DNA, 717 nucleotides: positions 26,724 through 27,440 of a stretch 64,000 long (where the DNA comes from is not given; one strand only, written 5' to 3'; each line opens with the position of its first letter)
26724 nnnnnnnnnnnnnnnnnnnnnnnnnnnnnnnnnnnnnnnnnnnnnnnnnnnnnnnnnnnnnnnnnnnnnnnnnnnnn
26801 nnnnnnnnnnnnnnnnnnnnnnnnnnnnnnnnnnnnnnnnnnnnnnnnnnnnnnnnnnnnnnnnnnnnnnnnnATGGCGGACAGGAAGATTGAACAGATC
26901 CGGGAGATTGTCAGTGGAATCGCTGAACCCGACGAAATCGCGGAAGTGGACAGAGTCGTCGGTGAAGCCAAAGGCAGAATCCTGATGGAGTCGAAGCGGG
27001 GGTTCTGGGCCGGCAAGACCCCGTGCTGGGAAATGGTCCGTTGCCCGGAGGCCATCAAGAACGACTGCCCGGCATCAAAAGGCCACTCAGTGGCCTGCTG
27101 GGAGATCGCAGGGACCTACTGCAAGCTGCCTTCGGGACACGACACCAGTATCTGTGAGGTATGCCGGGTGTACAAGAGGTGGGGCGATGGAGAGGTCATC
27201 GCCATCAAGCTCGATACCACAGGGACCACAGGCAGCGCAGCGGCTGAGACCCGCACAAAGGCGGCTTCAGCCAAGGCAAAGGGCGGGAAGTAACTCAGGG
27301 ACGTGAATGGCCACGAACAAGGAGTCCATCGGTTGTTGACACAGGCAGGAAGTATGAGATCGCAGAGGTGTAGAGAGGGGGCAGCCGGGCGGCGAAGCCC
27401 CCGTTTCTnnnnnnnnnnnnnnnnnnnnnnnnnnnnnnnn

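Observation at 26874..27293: Cys-rich 139-aa protein with tandem CWE motifs, co-translated with the small membrane protein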

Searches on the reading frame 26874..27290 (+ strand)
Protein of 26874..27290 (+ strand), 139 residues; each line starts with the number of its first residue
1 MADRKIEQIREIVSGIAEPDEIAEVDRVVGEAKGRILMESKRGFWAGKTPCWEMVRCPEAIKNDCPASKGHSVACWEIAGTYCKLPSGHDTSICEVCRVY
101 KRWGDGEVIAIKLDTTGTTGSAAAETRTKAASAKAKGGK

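Call 3: search_protein_families(library=ncbifam, proteins=[window:26874-27290:+], max_evalue=1)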
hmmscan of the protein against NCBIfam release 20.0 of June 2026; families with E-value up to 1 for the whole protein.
window:26874-27290:+ (139 aa): 1 family
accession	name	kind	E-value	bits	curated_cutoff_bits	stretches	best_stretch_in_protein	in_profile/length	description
NF045718.1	two_CW_domain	domain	0.00089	19.6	35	1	50-102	2-76/80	two-CW domain-containing protein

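Call 4: search_protein_families(library=pfam, proteins=[window:26874-27290:+], max_evalue=1)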
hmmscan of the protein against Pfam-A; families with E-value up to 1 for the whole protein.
window:26874-27290:+ (139 aa): 1 family
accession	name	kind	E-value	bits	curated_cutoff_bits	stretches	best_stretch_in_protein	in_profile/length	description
PF18275.7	His_Me_b4a2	-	0.069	13.6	25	1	87-121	7-41/52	His-Me finger endonuclease beta4-alpha2 domain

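Call 5: find_homologous_proteins(query=window:26874-27290:+, max_evalue=0.001)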
Query window:26874-27290:+ (139 aa): 184 proteins with E <= 0.001 among 212 candidates; the best 120 are listed.
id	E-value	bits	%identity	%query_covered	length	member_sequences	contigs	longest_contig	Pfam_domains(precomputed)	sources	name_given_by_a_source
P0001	7.0e-88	309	100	100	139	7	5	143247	-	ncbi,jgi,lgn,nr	ncbi:MAG: hypothetical protein FJ020_00985 [Chloroflexi bacterium]|nr:hypothetical protein [Chlorofl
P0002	2.1e-57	211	67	98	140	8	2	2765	-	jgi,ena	-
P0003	2.7e-45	171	65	81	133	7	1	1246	-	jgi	-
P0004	6.9e-44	167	51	94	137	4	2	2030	-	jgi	jgi:hypothetical protein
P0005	1.6e-42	162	59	89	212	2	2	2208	-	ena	-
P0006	4.6e-42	161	54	94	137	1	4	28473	-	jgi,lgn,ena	jgi:hypothetical protein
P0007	1.0e-41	160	56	84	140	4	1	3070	-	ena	-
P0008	1.4e-41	159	53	89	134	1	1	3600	-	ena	-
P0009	1.6e-41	159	57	89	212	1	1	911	-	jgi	-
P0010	1.8e-41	159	50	94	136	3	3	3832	-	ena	-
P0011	2.2e-41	159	60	84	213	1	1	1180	-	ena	-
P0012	2.3e-41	159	54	87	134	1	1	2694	-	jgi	-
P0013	2.4e-41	159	54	87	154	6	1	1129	-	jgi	jgi:hypothetical protein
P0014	2.5e-41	158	54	89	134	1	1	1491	-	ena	-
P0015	3.0e-41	158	60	82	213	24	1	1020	-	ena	-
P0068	3.9e-38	148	51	89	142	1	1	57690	-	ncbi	ncbi:MAG: hypothetical protein AB1603_00755 [Chloroflexota bacterium]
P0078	5.4e-37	144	52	89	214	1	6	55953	-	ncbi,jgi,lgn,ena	-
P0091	1.9e-34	136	48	88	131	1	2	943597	-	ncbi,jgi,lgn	jgi:hypothetical protein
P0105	2.8e-27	113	55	67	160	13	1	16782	-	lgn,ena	-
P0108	1.4e-26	111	57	62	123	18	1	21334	-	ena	-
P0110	2.5e-26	110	54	66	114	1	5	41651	-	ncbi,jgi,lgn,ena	-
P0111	7.2e-26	108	61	51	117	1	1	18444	-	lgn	-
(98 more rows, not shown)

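Call 10: find_encoding_contigs(protein=P0091, flank=8000, max_places=2)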
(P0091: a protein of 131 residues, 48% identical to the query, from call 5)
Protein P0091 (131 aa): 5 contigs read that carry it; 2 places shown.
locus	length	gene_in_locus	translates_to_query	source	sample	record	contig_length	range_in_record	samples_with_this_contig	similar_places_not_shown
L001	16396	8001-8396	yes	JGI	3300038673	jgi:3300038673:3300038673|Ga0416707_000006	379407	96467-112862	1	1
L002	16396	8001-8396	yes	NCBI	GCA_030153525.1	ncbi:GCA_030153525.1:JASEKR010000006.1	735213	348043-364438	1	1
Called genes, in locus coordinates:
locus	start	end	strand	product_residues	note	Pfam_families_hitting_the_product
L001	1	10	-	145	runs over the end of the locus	PF00903:Glyoxalase (weak), PF13669:Glyoxalase_4 (weak)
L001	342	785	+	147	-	-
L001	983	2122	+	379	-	PF00091:Tubulin, PF21011:CetZ_C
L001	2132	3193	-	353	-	PF01544:CorA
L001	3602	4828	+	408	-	PF00270:DEAD, PF04851:ResIII (weak), PF00271:Helicase_C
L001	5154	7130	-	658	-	PF24820:Diguanyl_cycl_sensor (faint), PF01590:GAF, PF13185:GAF_2, PF13492:GAF_3, PF00989:PAS, PF13426:PAS_9, PF07730:HisKA_3, PF02518:HATPase_c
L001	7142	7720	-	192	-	PF00072:Response_reg, PF00196:GerE, PF04545:Sigma70_r4 (weak)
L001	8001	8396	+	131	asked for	-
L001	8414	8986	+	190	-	PF01257:2Fe-2S_thioredx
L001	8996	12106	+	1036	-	PF01257:2Fe-2S_thioredx (weak), PF01512:Complex1_51K, PF10531:SLBB (weak), PF10589:NADH_4Fe-4S, PF14691:Fer4_20, PF07992:Pyr_redox_2, PF13450:NAD_binding_8, PF13738:Pyr_redox_3, +4 more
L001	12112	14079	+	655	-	PF13510:Fer2_4, PF12837:Fer4_6 (faint), PF10588:NADH-G_4Fe-4S_3, PF14697:Fer4_21 (weak), PF22117:Fer4_Nqo3 (weak), PF12838:Fer4_7, PF00037:Fer4 (weak), PF00384:Molybdopterin, +1 more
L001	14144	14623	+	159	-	PF01058:Oxidored_q6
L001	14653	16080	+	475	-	PF27537:HoxH, PF00374:NiFeSe_Hases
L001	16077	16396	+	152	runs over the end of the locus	PF01750:HycI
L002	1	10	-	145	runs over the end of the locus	PF00903:Glyoxalase (weak), PF13669:Glyoxalase_4 (weak)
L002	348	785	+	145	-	-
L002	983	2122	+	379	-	PF00091:Tubulin, PF21011:CetZ_C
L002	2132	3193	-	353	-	PF01544:CorA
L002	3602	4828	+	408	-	PF00270:DEAD, PF04851:ResIII (weak), PF00271:Helicase_C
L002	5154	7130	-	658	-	PF24820:Diguanyl_cycl_sensor (faint), PF01590:GAF, PF13185:GAF_2, PF13492:GAF_3, PF00989:PAS, PF13426:PAS_9, PF07730:HisKA_3, PF02518:HATPase_c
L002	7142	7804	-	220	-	PF00072:Response_reg, PF00196:GerE, PF04545:Sigma70_r4 (faint)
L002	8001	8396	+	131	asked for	-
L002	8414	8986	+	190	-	PF01257:2Fe-2S_thioredx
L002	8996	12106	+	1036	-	PF01257:2Fe-2S_thioredx (weak), PF01512:Complex1_51K, PF10531:SLBB (weak), PF10589:NADH_4Fe-4S, PF14691:Fer4_20, PF07992:Pyr_redox_2, PF13450:NAD_binding_8, PF13738:Pyr_redox_3, +4 more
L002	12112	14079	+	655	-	PF13510:Fer2_4, PF12837:Fer4_6 (faint), PF10588:NADH-G_4Fe-4S_3, PF14697:Fer4_21 (weak), PF22117:Fer4_Nqo3 (weak), PF12838:Fer4_7, PF00037:Fer4 (weak), PF00384:Molybdopterin, +1 more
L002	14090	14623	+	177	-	PF01058:Oxidored_q6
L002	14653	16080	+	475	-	PF27537:HoxH, PF00374:NiFeSe_Hases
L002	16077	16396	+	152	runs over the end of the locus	PF01750:HycI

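Call 17: find_encoding_contigs(protein=P0078, flank=8000, max_places=1)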
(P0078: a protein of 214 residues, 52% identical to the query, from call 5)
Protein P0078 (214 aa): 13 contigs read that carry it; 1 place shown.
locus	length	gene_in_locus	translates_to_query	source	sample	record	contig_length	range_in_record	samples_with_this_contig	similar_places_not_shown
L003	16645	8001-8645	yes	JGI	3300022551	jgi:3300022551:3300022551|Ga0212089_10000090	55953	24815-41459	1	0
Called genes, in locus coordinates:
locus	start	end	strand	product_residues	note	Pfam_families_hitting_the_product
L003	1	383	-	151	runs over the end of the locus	PF00149:Metallophos (weak), PF12850:Metallophos_2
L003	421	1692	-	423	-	PF00682:HMGL-like, PF22617:HCS_D2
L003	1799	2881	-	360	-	PF00180:Iso_dh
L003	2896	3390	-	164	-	PF06434:Aconitase_2_N (faint), PF00694:Aconitase_C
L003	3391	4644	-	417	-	PF00330:Aconitase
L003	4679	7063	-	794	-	PF01590:GAF, PF13185:GAF_2, PF13492:GAF_3, PF00989:PAS, PF13188:PAS_8, PF08448:PAS_4, PF13426:PAS_9, PF13426:PAS_9, +4 more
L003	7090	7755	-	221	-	PF00072:Response_reg, PF00196:GerE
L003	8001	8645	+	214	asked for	-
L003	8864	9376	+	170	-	PF01257:2Fe-2S_thioredx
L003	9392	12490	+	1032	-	PF01512:Complex1_51K, PF10531:SLBB (weak), PF10589:NADH_4Fe-4S, PF14691:Fer4_20, PF01266:DAO (weak), PF07992:Pyr_redox_2, PF13450:NAD_binding_8, PF13738:Pyr_redox_3, +4 more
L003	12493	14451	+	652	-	PF00111:Fer2 (weak), PF13510:Fer2_4, PF10588:NADH-G_4Fe-4S_3, PF13237:Fer4_10 (weak), PF22117:Fer4_Nqo3, PF12838:Fer4_7, PF04879:Molybdop_Fe4S4, PF00384:Molybdopterin, +6 more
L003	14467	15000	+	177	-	PF01058:Oxidored_q6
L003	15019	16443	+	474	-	PF27537:HoxH, PF00374:NiFeSe_Hases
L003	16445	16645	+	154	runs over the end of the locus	PF01750:HycI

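Call 18: find_encoding_contigs(protein=P0068, flank=8000, max_places=1)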
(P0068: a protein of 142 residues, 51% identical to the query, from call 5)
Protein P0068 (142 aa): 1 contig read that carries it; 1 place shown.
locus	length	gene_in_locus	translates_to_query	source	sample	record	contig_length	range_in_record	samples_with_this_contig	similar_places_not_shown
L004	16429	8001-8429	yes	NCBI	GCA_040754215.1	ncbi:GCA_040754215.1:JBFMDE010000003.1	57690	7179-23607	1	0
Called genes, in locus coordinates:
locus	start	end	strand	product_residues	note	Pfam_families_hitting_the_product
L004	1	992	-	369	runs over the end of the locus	PF14522:Cytochrome_C7 (faint), PF22113:Mtrc-MtrF_II-IV_dom (faint), PF09699:Paired_CXXCH_1 (faint), PF14537:Cytochrom_c3_2 (weak)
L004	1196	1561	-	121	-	-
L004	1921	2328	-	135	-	-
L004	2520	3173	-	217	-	PF00072:Response_reg, PF08281:Sigma70_r4_2 (weak), PF00196:GerE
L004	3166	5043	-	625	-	PF02743:dCache_1, PF00672:HAMP, PF07730:HisKA_3, PF02518:HATPase_c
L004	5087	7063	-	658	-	PF01590:GAF, PF13185:GAF_2, PF13492:GAF_3, PF00989:PAS, PF08448:PAS_4, PF13188:PAS_8, PF13426:PAS_9, PF07730:HisKA_3, +1 more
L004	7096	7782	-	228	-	PF00072:Response_reg, PF00196:GerE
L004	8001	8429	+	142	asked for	-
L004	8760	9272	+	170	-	PF01257:2Fe-2S_thioredx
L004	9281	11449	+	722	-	PF01512:Complex1_51K, PF10589:NADH_4Fe-4S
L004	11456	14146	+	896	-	PF13510:Fer2_4, PF10588:NADH-G_4Fe-4S_3, PF22117:Fer4_Nqo3 (weak), PF12838:Fer4_7, PF14697:Fer4_21 (weak), PF04879:Molybdop_Fe4S4, PF00384:Molybdopterin, PF01568:Molydop_binding, +1 more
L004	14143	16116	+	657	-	PF13510:Fer2_4, PF10588:NADH-G_4Fe-4S_3, PF22117:Fer4_Nqo3, PF12838:Fer4_7, PF13187:Fer4_9 (weak), PF00037:Fer4 (weak), PF04879:Molybdop_Fe4S4, PF00384:Molybdopterin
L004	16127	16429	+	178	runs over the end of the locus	PF01058:Oxidored_q6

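Call 19: find_encoding_contigs(protein=P0110, flank=8000, max_places=1)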
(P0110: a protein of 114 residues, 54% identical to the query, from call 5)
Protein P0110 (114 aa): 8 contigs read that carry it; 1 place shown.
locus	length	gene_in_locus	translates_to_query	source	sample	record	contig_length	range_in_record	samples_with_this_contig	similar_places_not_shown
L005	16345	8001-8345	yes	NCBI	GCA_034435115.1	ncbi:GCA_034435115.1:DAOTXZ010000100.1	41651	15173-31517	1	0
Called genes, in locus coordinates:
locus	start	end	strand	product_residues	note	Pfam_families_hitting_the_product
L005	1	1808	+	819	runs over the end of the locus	PF20437:LonC_helical, PF13654:AAA_32, PF20436:LonB_AAA-LID, PF05362:Lon_C (weak)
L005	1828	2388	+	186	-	PF13302:Acetyltransf_3 (weak), PF00583:Acetyltransf_1, PF13508:Acetyltransf_7 (weak)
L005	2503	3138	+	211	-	PF00583:Acetyltransf_1 (weak)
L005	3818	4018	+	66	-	PF13683:rve_3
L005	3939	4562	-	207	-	-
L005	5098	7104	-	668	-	PF01590:GAF, PF13185:GAF_2, PF13492:GAF_3, PF00989:PAS, PF13188:PAS_8, PF08448:PAS_4, PF13426:PAS_9, PF07730:HisKA_3, +1 more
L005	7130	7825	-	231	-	PF00072:Response_reg, PF08281:Sigma70_r4_2 (faint), PF00196:GerE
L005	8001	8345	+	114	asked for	-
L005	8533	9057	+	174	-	PF01257:2Fe-2S_thioredx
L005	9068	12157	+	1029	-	PF01512:Complex1_51K, PF10589:NADH_4Fe-4S, PF14691:Fer4_20, PF00070:Pyr_redox (faint), PF01266:DAO (weak), PF01593:Amino_oxidase (faint), PF07992:Pyr_redox_2, PF13450:NAD_binding_8, +2 more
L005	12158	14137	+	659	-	PF13510:Fer2_4, PF10588:NADH-G_4Fe-4S_3, PF12838:Fer4_7 (faint), PF13459:Fer4_15 (faint), PF22117:Fer4_Nqo3 (weak), PF00037:Fer4, PF04879:Molybdop_Fe4S4, PF00384:Molybdopterin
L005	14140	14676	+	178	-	PF01058:Oxidored_q6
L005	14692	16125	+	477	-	PF27537:HoxH, PF00374:NiFeSe_Hases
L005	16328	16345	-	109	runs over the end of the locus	-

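Call 20: predict_structure(alignment_id=A1)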
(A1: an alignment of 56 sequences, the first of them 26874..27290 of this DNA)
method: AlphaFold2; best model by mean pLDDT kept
length: 139 residues; sequences in the alignment: 56
mean_pLDDT: 64.8   pTM: 0.48
mean pLDDT of the five models: 64.8, 62.5, 56.0, 51.1, 50.7
residues with pLDDT >= 90: 1; 70-90: 67; 50-70: 29; < 50: 42
segments of 3 or more residues with pLDDT < 50: 20-22, 31-41, 117-139
pLDDT, mean of each block of 10 residues (from residue 1): 60 53 49 42 77 84 85 86 73 84 87 57 34 34
secondary structure, 60 per line:
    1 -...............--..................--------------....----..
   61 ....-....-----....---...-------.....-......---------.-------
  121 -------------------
elements in order: H2-16 H19-36 H51-54 H59-64 H66-69 H92-96 H98-103

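Call 29: search_protein_families(library=ncbifam, proteins=[P0110], max_evalue=0.001)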
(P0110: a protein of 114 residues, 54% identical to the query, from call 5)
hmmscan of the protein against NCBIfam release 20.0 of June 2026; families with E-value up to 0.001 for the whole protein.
P0110 (114 aa): 1 family
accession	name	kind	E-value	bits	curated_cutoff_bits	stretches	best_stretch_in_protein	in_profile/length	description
NF045718.1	two_CW_domain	domain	0.00019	21.7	35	1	25-81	2-76/80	two-CW domain-containing protein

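Call 32: find_related_loci(query=A1, collection=genome_contigs, flank=10000)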
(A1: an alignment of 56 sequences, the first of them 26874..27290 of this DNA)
Query A1 (139 aa) in genome_contigs; peptide patterns used: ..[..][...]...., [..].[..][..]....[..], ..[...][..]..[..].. (x = any residue, [..] = any of these).
243 stretches matched a pattern; 204 encode a relative of the query (tblastn E <= 1e-3); the best 80 are kept; 78 distinct loci.
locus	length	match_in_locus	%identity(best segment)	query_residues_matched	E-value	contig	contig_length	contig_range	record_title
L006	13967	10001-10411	69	1-136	3e-62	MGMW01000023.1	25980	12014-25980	MAG: Chloroflexi bacterium RBG_13_53_26 RBG_13_scaffold_1354, whole genome shotgun sequence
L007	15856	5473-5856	57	1-124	5e-44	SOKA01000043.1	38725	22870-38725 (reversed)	MAG: Dehalococcoidia bacterium isolate E44_bin46 NODE_237_length_38725_cov_46.503982, whole genome shotgun sequence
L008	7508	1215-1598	57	1-124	2e-43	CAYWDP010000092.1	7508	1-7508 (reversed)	MAG TPA_asm: uncultured Dehalococcoidia bacterium isolate SRP239594_co1_65 genome assembly, contig: NODE_6110_length_750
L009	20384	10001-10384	51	1-124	4e-42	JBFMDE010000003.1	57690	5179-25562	MAG: Chloroflexota bacterium isolate MAG211 MAG211_3, whole genome shotgun sequence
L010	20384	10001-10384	52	1-124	4e-42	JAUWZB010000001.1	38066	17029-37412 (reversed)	MAG: Dehalococcoidales bacterium isolate CSMAG_2725 CSMAG_2725_k141_883284_length_38066_cov_32.9814, whole genome shotgu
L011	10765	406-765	55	7-122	7e-42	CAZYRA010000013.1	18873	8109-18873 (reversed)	MAG TPA_asm: uncultured Dehalococcoidales bacterium isolate binchicken_co9_185 genome assembly, contig: NODE_1036_length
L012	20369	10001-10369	54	6-124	1e-41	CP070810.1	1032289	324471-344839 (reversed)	MAG: Dehalococcoidia bacterium isolate bin1219 chromosome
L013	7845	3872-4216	57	7-117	2e-41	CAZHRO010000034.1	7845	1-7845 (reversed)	MAG TPA_asm: uncultured Dehalococcoidales bacterium isolate binchicken_co19_471 genome assembly, contig: NODE_16215_leng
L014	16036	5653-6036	52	1-124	2e-41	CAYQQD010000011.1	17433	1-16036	MAG TPA_asm: uncultured Dehalococcoidales bacterium isolate binchicken_co10_181 genome assembly, contig: NODE_1784_lengt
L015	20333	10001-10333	56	7-113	8e-41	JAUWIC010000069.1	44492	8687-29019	MAG: Dehalococcoidia bacterium isolate CSMAG_2284 CSMAG_2284_k141_144167_length_44492_cov_8.1995, whole genome shotgun s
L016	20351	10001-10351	56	1-113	4e-41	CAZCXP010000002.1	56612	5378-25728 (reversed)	MAG TPA_asm: uncultured Dehalococcoidia bacterium isolate binchicken_co89_461 genome assembly, contig: NODE_650_length_5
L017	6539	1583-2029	46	1-137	6e-41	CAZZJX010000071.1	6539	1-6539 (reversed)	MAG TPA_asm: uncultured Dehalococcoidales bacterium isolate SRP068000_co1_322 genome assembly, contig: NODE_25921_length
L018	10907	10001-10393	50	1-126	1e-40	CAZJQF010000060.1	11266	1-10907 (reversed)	MAG TPA_asm: uncultured Dehalococcoidales bacterium isolate SRP192927_co3_85 genome assembly, contig: NODE_14394_length_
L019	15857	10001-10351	55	1-113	1e-40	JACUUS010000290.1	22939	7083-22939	MAG: Dehalococcoidia bacterium isolate Kmv37 NODE_1064_length_22963_cov_7.274969, whole genome shotgun sequence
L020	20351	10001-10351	56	1-113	1e-40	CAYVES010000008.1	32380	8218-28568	MAG TPA_asm: uncultured Dehalococcoidia bacterium isolate SRP214966_co5_396 genome assembly, contig: NODE_836_length_323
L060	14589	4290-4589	53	27-117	9e-28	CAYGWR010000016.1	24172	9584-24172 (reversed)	MAG TPA_asm: uncultured Dehalococcoidia bacterium isolate ERP119294_co1_277 genome assembly, contig: NODE_2455_length_24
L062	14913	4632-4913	53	31-117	2e-27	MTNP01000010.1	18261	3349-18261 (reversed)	MAG: Dehalococcoides sp. JdFR-54 JGI24020J35080_1000895, whole genome shotgun sequence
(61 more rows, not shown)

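Call 34: find_encoding_contigs(protein=P0105, flank=8000, max_places=1)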
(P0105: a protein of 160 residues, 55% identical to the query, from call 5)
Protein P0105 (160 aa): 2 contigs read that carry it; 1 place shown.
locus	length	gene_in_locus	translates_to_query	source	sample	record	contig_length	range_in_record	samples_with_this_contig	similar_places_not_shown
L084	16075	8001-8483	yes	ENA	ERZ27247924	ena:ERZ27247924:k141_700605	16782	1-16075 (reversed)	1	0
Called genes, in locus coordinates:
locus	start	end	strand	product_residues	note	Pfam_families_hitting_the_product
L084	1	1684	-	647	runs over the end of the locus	PF01590:GAF, PF13185:GAF_2, PF13492:GAF_3, PF00989:PAS (weak), PF08448:PAS_4 (weak), PF13188:PAS_8, PF07730:HisKA_3, PF02518:HATPase_c, +1 more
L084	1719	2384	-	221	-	PF00072:Response_reg, PF00196:GerE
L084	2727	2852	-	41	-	-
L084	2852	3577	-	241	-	-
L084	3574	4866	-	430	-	PF01925:TauE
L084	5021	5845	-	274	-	PF13189:Cytidylate_kin2, PF04972:BON (faint)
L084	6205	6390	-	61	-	-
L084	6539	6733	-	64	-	-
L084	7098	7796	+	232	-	PF00072:Response_reg, PF00196:GerE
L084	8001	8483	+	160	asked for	-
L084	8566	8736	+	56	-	-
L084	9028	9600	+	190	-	PF13183:Fer4_8, PF13187:Fer4_9, PF13534:Fer4_17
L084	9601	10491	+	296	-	PF02754:CCG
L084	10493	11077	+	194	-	PF00070:Pyr_redox (faint), PF00890:FAD_binding_2, PF01134:GIDA (weak), PF01266:DAO (weak), PF07992:Pyr_redox_2 (weak), PF12831:FAD_oxidored, PF13450:NAD_binding_8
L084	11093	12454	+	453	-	PF00037:Fer4 (weak), PF00037:Fer4 (weak), PF13237:Fer4_10, PF14697:Fer4_21, PF12838:Fer4_7, PF13187:Fer4_9, PF12837:Fer4_6 (weak), PF00037:Fer4 (weak), +5 more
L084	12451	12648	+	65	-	PF02662:FlpD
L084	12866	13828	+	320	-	PF01058:Oxidored_q6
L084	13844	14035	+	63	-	PF27537:HoxH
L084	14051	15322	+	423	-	PF00374:NiFeSe_Hases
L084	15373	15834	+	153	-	PF01750:HycI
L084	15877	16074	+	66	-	?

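Call 35: find_encoding_contigs(protein=P0108, flank=8000, max_places=1)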
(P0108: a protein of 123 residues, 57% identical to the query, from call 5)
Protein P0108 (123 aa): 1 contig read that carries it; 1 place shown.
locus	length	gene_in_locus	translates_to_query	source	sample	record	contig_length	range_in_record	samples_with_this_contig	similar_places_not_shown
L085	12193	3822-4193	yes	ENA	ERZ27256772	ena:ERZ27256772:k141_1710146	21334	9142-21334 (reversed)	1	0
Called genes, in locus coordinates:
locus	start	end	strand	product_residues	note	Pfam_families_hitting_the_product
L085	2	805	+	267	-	?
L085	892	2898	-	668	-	PF01590:GAF, PF13185:GAF_2, PF13492:GAF_3, PF00989:PAS, PF13188:PAS_8, PF08448:PAS_4, PF13426:PAS_9, PF07730:HisKA_3, +1 more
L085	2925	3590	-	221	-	PF00072:Response_reg, PF08281:Sigma70_r4_2 (faint), PF00196:GerE, PF13384:HTH_23 (faint)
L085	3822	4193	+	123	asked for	-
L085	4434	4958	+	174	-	PF01257:2Fe-2S_thioredx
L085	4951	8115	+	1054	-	PF01257:2Fe-2S_thioredx (weak), PF01593:Amino_oxidase (faint), PF01512:Complex1_51K, PF10589:NADH_4Fe-4S, PF14691:Fer4_20, PF07992:Pyr_redox_2, PF13450:NAD_binding_8 (weak), PF13738:Pyr_redox_3 (weak), +2 more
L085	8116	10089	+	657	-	PF13510:Fer2_4, PF10588:NADH-G_4Fe-4S_3, PF22117:Fer4_Nqo3, PF12838:Fer4_7, PF13187:Fer4_9 (weak), PF00037:Fer4, PF04879:Molybdop_Fe4S4, PF00384:Molybdopterin, +2 more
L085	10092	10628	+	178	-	PF01058:Oxidored_q6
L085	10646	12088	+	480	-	PF27537:HoxH, PF00374:NiFeSe_Hases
